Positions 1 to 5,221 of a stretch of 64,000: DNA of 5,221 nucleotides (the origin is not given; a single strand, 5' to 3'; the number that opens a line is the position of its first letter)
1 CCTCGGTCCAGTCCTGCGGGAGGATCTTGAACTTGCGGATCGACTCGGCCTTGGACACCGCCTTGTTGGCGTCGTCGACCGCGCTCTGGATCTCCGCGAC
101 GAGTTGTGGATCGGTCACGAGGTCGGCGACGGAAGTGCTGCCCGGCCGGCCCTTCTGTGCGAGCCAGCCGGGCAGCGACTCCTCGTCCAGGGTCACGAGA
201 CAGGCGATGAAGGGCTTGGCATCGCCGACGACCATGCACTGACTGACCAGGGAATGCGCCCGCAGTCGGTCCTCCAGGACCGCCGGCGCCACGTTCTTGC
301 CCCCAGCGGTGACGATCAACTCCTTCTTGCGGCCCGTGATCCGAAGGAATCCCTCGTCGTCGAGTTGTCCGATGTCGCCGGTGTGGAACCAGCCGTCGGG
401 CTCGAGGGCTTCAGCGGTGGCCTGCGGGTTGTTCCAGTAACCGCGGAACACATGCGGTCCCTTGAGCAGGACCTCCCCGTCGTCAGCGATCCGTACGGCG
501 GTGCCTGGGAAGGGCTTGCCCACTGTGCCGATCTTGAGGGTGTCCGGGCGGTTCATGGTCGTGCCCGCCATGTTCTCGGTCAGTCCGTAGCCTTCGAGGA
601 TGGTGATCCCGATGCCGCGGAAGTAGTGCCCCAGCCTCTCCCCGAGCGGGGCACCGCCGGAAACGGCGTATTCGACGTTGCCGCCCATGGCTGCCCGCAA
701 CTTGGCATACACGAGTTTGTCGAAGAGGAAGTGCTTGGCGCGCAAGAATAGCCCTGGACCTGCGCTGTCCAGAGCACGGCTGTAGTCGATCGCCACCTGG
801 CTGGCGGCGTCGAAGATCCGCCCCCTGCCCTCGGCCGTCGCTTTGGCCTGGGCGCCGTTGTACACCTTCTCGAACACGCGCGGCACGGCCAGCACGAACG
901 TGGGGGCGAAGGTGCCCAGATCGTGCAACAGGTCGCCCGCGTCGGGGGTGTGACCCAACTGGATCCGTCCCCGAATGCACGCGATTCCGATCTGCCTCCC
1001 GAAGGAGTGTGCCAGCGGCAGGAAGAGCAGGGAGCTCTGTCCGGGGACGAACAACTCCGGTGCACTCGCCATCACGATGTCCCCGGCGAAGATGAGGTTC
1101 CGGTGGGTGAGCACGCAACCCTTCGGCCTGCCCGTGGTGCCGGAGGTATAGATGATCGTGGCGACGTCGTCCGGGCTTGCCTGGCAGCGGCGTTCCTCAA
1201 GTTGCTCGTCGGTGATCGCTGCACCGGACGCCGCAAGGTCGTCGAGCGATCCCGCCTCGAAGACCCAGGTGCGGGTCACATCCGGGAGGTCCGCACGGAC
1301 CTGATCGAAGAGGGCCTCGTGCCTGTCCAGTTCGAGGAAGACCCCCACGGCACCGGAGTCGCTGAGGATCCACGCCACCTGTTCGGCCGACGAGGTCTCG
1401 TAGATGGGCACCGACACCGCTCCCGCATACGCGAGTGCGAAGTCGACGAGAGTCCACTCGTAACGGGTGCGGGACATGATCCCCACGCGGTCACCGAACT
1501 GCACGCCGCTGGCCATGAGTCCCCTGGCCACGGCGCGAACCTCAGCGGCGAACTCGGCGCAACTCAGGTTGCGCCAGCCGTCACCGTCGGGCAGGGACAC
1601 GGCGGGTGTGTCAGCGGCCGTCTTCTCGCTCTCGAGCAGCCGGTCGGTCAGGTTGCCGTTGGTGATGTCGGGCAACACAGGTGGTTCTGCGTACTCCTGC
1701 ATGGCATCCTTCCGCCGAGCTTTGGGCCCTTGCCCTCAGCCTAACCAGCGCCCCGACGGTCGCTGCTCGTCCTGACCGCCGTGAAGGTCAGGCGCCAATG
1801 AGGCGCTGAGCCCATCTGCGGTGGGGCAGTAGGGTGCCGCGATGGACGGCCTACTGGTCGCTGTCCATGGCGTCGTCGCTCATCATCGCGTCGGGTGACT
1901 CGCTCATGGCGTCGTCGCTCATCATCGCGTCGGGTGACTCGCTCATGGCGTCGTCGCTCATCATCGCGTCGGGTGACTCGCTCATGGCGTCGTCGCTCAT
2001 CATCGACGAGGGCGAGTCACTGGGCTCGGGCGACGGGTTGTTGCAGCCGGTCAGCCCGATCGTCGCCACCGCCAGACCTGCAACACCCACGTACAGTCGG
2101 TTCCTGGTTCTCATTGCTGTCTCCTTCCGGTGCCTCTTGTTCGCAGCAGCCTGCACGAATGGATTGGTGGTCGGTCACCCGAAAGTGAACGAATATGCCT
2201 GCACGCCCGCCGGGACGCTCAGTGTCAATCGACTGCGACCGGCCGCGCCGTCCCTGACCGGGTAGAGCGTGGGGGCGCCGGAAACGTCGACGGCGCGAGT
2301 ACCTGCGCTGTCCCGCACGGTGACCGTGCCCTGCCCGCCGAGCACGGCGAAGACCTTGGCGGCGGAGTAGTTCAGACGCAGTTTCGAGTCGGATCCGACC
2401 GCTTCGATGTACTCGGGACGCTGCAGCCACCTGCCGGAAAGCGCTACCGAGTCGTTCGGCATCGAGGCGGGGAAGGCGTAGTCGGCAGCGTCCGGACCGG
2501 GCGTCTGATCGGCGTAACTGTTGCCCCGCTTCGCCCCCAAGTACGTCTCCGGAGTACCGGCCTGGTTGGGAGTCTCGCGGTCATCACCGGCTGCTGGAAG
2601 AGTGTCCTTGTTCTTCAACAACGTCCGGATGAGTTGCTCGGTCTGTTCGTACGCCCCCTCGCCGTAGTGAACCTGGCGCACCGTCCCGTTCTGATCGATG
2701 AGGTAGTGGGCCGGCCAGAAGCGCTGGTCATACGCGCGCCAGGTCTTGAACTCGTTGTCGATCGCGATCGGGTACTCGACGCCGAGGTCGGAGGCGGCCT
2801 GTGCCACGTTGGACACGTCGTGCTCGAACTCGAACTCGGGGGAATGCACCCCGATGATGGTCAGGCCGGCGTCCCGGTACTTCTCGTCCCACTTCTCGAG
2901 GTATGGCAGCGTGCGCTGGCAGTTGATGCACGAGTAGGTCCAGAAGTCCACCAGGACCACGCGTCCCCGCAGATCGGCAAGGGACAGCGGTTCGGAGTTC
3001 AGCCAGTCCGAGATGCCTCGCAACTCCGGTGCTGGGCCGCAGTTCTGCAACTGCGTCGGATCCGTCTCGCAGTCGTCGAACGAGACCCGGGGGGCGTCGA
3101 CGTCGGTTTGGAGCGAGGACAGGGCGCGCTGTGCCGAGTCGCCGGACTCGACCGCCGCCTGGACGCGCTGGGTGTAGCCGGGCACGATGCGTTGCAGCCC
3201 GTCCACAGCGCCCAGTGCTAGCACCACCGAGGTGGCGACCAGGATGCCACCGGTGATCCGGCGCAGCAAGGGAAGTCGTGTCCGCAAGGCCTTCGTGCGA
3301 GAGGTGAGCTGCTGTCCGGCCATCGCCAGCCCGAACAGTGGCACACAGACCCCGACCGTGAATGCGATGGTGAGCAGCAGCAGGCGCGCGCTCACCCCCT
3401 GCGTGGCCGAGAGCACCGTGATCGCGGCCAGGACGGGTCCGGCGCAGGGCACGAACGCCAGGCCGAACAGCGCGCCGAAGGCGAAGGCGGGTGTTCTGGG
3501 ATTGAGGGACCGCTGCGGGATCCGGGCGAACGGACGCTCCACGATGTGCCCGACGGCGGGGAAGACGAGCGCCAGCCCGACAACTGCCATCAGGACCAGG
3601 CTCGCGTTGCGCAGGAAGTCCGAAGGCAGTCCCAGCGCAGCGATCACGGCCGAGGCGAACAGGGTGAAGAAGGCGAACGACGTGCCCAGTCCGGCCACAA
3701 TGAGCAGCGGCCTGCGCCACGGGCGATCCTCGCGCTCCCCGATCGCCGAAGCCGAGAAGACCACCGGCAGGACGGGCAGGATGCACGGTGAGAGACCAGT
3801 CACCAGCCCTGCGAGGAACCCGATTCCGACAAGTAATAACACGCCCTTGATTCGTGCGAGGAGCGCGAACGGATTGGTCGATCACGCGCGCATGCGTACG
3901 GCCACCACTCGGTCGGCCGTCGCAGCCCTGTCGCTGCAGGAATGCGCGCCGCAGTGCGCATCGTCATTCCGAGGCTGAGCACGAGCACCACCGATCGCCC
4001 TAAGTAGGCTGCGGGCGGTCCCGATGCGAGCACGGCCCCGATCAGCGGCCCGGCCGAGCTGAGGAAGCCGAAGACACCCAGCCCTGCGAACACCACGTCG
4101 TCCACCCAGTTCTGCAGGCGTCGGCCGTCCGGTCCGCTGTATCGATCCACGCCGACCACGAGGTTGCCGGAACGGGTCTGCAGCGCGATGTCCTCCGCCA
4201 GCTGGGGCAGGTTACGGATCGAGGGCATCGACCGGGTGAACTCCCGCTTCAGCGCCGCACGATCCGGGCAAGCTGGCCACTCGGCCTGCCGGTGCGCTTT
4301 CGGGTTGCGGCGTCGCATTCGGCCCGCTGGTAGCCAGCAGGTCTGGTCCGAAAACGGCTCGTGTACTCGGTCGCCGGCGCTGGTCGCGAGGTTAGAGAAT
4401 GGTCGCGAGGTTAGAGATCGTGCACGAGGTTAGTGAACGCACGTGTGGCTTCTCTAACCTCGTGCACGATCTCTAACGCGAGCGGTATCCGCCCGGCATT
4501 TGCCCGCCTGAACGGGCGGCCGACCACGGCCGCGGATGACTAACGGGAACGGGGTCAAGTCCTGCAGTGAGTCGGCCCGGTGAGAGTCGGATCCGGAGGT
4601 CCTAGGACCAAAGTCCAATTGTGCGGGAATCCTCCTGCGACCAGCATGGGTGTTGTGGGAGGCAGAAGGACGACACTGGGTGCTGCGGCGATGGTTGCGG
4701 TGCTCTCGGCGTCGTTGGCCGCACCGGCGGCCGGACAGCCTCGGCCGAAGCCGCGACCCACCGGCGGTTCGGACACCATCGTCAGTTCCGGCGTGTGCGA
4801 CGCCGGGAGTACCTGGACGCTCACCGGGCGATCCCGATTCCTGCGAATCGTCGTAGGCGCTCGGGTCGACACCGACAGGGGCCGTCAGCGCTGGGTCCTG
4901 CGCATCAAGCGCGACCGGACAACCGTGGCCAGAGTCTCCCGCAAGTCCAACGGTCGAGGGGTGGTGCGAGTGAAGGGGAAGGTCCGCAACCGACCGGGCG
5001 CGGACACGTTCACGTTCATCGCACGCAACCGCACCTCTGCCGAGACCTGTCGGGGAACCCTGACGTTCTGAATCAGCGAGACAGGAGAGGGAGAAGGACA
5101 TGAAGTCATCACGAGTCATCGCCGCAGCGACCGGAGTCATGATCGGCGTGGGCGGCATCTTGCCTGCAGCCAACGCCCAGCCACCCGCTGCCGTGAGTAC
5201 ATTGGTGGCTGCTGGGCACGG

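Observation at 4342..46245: Dense, modular hairpin-repeat family (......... arms, CACGTG loop) at 10 intergenic loci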

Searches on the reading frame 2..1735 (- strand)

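Call 48: search_protein_families(library=pfam, proteins=[window:2-1735:-], max_evalue=0.01)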
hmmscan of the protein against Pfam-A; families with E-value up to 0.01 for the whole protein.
window:2-1735:- (578 aa): 2 families
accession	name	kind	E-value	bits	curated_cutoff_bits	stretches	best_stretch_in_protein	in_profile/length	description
PF00501.34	AMP-binding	-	2.7e-74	250.7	29.9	1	40-434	8-384/384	AMP-binding enzyme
PF23562.2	AMP-binding_C_3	-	1.7e-09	38.6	20.8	1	473-572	3-86/124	AMP-binding enzyme C-terminal domain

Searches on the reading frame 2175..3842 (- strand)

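Call 14: search_protein_families(library=pfam, proteins=[window:2175-3842:-])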
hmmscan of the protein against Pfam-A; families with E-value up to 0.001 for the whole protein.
window:2175-3842:- (555 aa): 5 families
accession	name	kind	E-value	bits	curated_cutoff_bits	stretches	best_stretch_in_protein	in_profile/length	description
PF17991.7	Thioredoxin_10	-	6.5e-27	95.3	27.1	1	430-555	1-142/142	Thioredoxin like C-terminal domain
PF00578.27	AhpC-TSA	-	4.9e-15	56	26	1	283-390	15-123/124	AhpC/TSA family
PF08534.16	Redoxin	-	2.9e-14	53.5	26.6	1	282-396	17-136/148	Redoxin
PF02683.22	DsbD_TM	-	6.4e-10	39.1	27.1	1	3-207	3-213/219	Cytochrome C biogenesis protein transmembrane domain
PF13905.12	Thioredoxin_8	-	8.2e-08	32.9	27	1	293-388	1-94/94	Thioredoxin-like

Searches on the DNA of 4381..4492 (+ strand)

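Call 58: build_rna_model(alignment_id=A1, structure=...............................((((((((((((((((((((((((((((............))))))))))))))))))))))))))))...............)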
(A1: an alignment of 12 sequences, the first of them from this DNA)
Model R1 built from alignment A1 (12 sequences, 114 columns); structure: as given.
model positions 112; base pairs 28; branch points 0; effective number of sequences 1.57; information 0.59 bits per position. Calibrated on 0.2 Mb of random sequence (short: E-values are rough).
structure used (alignment columns):
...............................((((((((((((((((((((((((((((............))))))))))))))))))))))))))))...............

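Call 59: search_with_rna_model(model_id=R1, sources=[window, L001, L002, L003, L008, L011, L012, L013], max_evalue=1)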
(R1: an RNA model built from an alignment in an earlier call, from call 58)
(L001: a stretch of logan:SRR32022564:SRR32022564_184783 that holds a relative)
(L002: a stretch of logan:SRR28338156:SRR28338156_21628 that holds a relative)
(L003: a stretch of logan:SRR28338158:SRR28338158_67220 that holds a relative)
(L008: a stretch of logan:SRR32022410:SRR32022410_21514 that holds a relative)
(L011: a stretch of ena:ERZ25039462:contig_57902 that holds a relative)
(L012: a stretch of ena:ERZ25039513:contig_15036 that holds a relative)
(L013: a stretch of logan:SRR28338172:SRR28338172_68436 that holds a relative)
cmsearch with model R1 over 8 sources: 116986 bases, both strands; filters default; matches with E-value up to 1: 34.
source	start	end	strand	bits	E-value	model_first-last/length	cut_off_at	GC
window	4381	4492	+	128.5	6.3e-33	1-112/112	no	0.56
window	7951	8062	+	128.4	6.5e-33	1-112/112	no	0.57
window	19630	19741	-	128.4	6.7e-33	1-112/112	no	0.55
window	15164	15275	+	125.4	4.4e-32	1-112/112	no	0.59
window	30625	30736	-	121.4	5.4e-31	1-112/112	no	0.56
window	27852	27963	+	120.3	1.1e-30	1-112/112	no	0.55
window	34762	34873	-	117.3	7e-30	1-112/112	no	0.55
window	44284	44395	+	115.5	2.2e-29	1-112/112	no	0.56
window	27719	27830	+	109.4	1.1e-27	1-112/112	no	0.55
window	25028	25139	+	103.1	5.6e-26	1-112/112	no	0.54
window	15050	15161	+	100.7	2.4e-25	1-112/112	no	0.59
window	25042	25153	-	83.7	1.1e-20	1-112/112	no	0.56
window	4409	4477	-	71.9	1.8e-17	30-98/112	no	0.52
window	7979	8047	-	69.2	1e-16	30-98/112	no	0.51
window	19618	19727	+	68.2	2e-16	1-112/112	no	0.56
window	7851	7929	+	33.8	4.9e-07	1-112/112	no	0.57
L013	3359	3437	+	33.8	4.9e-07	1-112/112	no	0.57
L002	13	50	-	32.6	1.1e-06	45-82/112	no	0.53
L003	13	50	-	32.6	1.1e-06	45-82/112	no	0.53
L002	1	85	+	22.8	0.00051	33-112/112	5'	0.54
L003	1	85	+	22.8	0.00051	33-112/112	5'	0.54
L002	1687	1724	+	22.3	0.00068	45-82/112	no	0.58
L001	488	561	+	18.6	0.0071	1-112/112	no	0.59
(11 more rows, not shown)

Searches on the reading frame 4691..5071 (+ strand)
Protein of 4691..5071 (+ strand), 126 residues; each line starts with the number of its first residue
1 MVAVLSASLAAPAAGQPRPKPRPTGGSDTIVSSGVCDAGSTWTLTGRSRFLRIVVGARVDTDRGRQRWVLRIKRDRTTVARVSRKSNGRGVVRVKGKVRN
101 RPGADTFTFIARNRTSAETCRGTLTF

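Call 48: search_protein_families(library=pfam, proteins=[window:4691-5071:+], max_evalue=0.01)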
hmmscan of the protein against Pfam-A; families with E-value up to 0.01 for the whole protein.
window:4691-5071:+ (126 aa): 0 families
